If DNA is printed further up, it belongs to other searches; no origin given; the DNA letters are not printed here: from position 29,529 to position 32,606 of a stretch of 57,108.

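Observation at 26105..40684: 14-kb seven-gene ABC-type operon built around DUF5696-like and Yip1 proteins, with no ATPase, hydrolase or regulator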

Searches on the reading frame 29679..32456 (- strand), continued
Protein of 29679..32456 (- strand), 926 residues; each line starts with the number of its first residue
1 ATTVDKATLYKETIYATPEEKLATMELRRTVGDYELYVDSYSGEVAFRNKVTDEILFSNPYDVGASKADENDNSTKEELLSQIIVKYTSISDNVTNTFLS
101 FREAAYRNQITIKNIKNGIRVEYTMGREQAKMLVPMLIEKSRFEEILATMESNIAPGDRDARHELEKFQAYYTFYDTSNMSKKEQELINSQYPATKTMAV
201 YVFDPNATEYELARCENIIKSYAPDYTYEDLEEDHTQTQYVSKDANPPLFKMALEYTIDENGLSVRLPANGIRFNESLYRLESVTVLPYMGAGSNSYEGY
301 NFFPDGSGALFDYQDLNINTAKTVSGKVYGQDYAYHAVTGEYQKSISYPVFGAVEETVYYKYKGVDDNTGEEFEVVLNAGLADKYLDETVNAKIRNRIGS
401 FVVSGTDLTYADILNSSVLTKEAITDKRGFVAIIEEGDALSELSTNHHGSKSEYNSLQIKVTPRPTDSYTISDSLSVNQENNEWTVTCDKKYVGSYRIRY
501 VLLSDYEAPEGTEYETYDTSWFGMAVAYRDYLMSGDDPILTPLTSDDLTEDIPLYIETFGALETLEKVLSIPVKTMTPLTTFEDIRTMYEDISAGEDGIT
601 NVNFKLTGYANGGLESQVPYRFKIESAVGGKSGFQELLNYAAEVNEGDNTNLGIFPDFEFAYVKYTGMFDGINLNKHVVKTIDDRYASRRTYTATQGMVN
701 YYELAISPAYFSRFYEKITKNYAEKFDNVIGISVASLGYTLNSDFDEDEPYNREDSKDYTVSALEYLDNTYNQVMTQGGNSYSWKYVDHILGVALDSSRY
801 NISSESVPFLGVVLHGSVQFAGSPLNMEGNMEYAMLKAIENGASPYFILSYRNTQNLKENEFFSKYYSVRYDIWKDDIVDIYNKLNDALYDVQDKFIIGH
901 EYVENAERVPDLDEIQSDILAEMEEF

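Call 66: find_encoding_contigs(protein=P0446, flank=10000, max_places=1)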
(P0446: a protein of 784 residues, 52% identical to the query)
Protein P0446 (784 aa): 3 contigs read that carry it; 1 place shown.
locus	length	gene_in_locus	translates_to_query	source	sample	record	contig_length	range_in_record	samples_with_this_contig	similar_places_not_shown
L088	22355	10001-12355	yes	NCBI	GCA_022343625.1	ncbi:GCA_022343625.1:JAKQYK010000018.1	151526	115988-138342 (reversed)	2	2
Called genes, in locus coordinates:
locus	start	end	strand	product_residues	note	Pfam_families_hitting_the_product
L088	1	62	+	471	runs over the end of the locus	PF01565:FAD_binding_4, PF02913:FAD-oxidase_C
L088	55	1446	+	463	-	PF13187:Fer4_9 (faint), PF25160:LdpA_Fe-S-bd (faint), PF00037:Fer4 (faint), PF12838:Fer4_7, PF13183:Fer4_8, PF13484:Fer4_16 (weak), PF13534:Fer4_17, PF02754:CCG, +2 more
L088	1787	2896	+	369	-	PF00005:ABC_tran, PF13304:AAA_21 (faint), PF17912:OB_MalK, PF08402:TOBE_2 (weak)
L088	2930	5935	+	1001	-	PF01547:SBP_bac_1, PF13416:SBP_bac_8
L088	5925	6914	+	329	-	PF00528:BPD_transp_1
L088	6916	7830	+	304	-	PF00528:BPD_transp_1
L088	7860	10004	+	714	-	PF08450:SGL (faint), PF01436:NHL (weak), PF04893:Yip1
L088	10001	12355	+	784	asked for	PF18952:DUF5696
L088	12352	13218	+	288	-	PF00528:BPD_transp_1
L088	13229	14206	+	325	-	PF00528:BPD_transp_1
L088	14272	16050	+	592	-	PF00664:ABC_membrane, PF00005:ABC_tran, PF02463:SMC_N (faint)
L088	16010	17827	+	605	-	PF00664:ABC_membrane, PF00005:ABC_tran, PF02463:SMC_N (faint)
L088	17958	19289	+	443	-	PF00296:Bac_luciferase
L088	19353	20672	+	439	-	PF00296:Bac_luciferase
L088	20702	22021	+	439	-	PF00296:Bac_luciferase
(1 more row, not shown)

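Call 67: find_encoding_contigs(protein=P0477, flank=10000, max_places=1)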
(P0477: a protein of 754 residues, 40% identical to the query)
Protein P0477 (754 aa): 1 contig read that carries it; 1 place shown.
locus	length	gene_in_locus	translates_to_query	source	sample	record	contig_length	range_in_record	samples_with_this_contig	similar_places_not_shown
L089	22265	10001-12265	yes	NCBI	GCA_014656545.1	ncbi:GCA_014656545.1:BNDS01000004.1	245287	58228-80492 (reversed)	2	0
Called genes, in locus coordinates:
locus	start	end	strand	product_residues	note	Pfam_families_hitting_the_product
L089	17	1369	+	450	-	PF01547:SBP_bac_1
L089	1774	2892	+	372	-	PF00005:ABC_tran, PF17912:OB_MalK (weak), PF08402:TOBE_2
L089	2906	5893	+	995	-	PF01547:SBP_bac_1, PF13416:SBP_bac_8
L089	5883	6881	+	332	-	PF00528:BPD_transp_1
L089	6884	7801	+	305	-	PF00528:BPD_transp_1 (weak)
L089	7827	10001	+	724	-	PF08450:SGL (weak), PF01436:NHL (weak), PF04893:Yip1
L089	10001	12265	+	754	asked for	PF18952:DUF5696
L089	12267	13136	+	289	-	PF00528:BPD_transp_1 (weak)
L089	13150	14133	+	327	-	PF00528:BPD_transp_1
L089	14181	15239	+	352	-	PF01408:GFO_IDH_MocA, PF22725:GFO_IDH_MocA_C3, PF02894:GFO_IDH_MocA_C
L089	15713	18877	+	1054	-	PF02837:Glyco_hydro_2_N, PF22666:Glyco_hydro_2_N2, PF00703:Glyco_hydro_2, PF02836:Glyco_hydro_2_C, PF16353:LacZ_4, PF02929:Bgal_small_N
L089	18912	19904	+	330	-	PF01408:GFO_IDH_MocA, PF03807:F420_oxidored (weak), PF08635:ox_reductase_C, PF22725:GFO_IDH_MocA_C3, PF02894:GFO_IDH_MocA_C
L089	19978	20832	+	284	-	PF01261:AP_endonuc_2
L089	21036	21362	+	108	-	PF01074:Glyco_hydro_38N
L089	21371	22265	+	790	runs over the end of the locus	PF01074:Glyco_hydro_38N, PF09261:Alpha-mann_mid, PF18438:Glyco_hydro_38, PF07748:Glyco_hydro_38C, PF17677:Glyco_hydro38C2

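Call 80: search_protein_families(library=pfam, proteins=[L086:11881-14400:+, L087:11173-13446:+, window:29679-32456:-, P0483, P0490, P0493], max_evalue=10)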
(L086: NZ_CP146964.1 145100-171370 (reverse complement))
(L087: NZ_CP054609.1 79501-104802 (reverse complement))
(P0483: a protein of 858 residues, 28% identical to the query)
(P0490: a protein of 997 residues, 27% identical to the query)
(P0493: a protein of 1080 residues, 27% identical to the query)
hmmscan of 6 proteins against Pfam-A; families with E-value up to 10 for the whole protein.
L086:11881-14400:+ (839 aa): 1 family
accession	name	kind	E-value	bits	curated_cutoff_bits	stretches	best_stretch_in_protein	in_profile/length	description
PF18952.6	DUF5696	-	2.2e-184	614.8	25.6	1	222-835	3-612/612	Family of unknown function (DUF5696)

L087:11173-13446:+ (757 aa): 2 families
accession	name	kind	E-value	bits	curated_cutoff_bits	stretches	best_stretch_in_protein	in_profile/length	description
PF18952.6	DUF5696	-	8.2e-187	622.9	25.6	1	151-748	2-612/612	Family of unknown function (DUF5696)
PF21265.3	SBB_T7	-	0.03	14.4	27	1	351-424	51-124/169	Single-stranded DNA-binding protein, Bacteriophage T7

window:29679-32456:- (926 aa): 2 families
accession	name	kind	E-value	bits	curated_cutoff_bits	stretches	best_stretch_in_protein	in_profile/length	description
PF18952.6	DUF5696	-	3.2e-128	429.4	25.6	2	426-905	132-578/612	Family of unknown function (DUF5696)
PF24165.1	TMP_C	-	0.086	13.3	27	1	245-266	12-33/36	Tape measure protein C-terminal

P0483 (858 aa): 1 family
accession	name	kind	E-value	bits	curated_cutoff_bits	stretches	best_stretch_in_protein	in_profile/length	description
PF18952.6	DUF5696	-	5.9e-225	748.8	25.6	1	244-851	5-612/612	Family of unknown function (DUF5696)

P0490 (997 aa): 4 families
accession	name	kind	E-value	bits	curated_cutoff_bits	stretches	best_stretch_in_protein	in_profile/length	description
PF18952.6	DUF5696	-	1.7e-181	605.3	25.6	2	432-990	67-612/612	Family of unknown function (DUF5696)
PF20130.4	DUF6520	-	0.02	15.7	25.4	1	1-32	1-30/83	Family of unknown function (DUF6520)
PF12106.13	Colicin_E5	-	0.26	12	25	1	55-104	32-81/88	Colicin E5 ribonuclease domain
PF19765.4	DUF6252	-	1.2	9.8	27.2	1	882-971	37-123/124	Family of unknown function (DUF6252)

P0493 (1080 aa): 1 family
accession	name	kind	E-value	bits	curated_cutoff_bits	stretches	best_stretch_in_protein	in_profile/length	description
PF18952.6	DUF5696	-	6.6e-128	428.3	25.6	2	295-923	2-578/612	Family of unknown function (DUF5696)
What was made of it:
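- On Pfam DUF5696 (PF18952): The Butyrivibrio and Paenibacillus homologues score 615-623 bits over the full model (call 80).
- No GH family HMM matches even at E <= 10 (call 80).
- Tried and rejected: Pfam at E <= 10 gave only DUF5696 (call 80).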

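Call 81: find_encoding_contigs(protein=P0483, flank=10000, max_places=1)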
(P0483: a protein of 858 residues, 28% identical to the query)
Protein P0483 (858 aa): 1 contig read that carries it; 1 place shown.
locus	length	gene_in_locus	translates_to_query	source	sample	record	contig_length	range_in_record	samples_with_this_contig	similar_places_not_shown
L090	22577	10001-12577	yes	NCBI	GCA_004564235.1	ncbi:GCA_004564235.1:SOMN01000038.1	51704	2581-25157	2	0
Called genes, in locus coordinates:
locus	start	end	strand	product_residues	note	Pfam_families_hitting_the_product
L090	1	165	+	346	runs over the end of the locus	PF00356:LacI, PF00532:Peripla_BP_1 (weak), PF13377:Peripla_BP_3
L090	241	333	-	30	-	PF13333:rve_2 (weak)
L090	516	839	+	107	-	-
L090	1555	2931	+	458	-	PF01547:SBP_bac_1, PF13416:SBP_bac_8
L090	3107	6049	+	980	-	PF01547:SBP_bac_1, PF13416:SBP_bac_8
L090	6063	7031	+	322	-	PF00528:BPD_transp_1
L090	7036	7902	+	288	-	PF00528:BPD_transp_1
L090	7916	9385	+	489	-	PF08450:SGL (faint), PF01436:NHL (faint)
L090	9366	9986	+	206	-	PF04893:Yip1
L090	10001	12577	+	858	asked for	PF18952:DUF5696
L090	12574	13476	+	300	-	PF00528:BPD_transp_1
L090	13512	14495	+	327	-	PF00528:BPD_transp_1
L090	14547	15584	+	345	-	PF02156:Glyco_hydro_26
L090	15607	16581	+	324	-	PF22612:GH113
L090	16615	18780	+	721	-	PF02927:CelD_N, PF00759:Glyco_hydro_9, PF00583:Acetyltransf_1 (weak), PF13508:Acetyltransf_7 (faint)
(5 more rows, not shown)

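Call 82: find_encoding_contigs(protein=P0494, flank=10000, max_places=1)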
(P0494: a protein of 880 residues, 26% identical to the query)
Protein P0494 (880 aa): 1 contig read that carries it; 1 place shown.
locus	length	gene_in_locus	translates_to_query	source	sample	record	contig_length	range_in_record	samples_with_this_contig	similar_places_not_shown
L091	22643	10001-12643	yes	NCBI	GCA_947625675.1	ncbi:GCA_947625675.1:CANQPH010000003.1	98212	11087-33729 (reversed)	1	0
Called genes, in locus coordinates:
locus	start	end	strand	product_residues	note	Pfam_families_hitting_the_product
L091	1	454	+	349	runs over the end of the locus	PF00356:LacI, PF00532:Peripla_BP_1, PF13407:Peripla_BP_4, PF13377:Peripla_BP_3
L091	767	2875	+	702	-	PF16403:Bact_surface_Ig-like (weak)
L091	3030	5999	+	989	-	PF01547:SBP_bac_1, PF13416:SBP_bac_8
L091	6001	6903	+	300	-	PF00528:BPD_transp_1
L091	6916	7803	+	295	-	PF00528:BPD_transp_1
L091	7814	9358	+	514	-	PF17170:DUF5128 (faint), PF01436:NHL (faint), PF13414:TPR_11 (faint)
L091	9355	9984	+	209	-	PF04893:Yip1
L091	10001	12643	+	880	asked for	PF18952:DUF5696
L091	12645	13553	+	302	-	-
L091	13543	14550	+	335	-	PF00528:BPD_transp_1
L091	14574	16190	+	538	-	PF14587:Glyco_hydr_30_2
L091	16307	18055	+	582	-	PF01301:Glyco_hydro_35, PF02449:Glyco_hydro_42, PF21317:BetaGal_ABD_1, PF21467:BetaGal_gal-bd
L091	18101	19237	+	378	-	PF02517:Rce1-like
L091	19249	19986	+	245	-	PF01643:Acyl-ACP_TE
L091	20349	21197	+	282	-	PF13509:S1_2, PF21543:CvfB_2nd (weak), PF00575:S1 (weak), PF17783:WHD_CvfB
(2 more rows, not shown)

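Call 83: find_encoding_contigs(protein=P0493, flank=10000, max_places=1)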
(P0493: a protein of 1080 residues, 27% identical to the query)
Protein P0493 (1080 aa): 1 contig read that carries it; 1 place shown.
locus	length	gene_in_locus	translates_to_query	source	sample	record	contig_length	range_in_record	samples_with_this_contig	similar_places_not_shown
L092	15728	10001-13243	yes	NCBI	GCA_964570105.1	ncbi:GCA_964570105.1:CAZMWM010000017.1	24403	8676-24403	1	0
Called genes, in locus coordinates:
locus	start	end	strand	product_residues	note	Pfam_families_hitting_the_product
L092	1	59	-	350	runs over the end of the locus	PF01408:GFO_IDH_MocA, PF02894:GFO_IDH_MocA_C, PF22725:GFO_IDH_MocA_C3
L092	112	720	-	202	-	PF12917:YfbR-like, PF13023:HD_3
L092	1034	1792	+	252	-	PF02511:Thy1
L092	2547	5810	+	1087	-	PF01547:SBP_bac_1, PF13416:SBP_bac_8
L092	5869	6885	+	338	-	PF00528:BPD_transp_1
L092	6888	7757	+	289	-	PF00528:BPD_transp_1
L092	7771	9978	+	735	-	PF01436:NHL (faint), PF04893:Yip1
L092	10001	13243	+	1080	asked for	PF18952:DUF5696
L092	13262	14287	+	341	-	PF00528:BPD_transp_1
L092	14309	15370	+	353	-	PF00528:BPD_transp_1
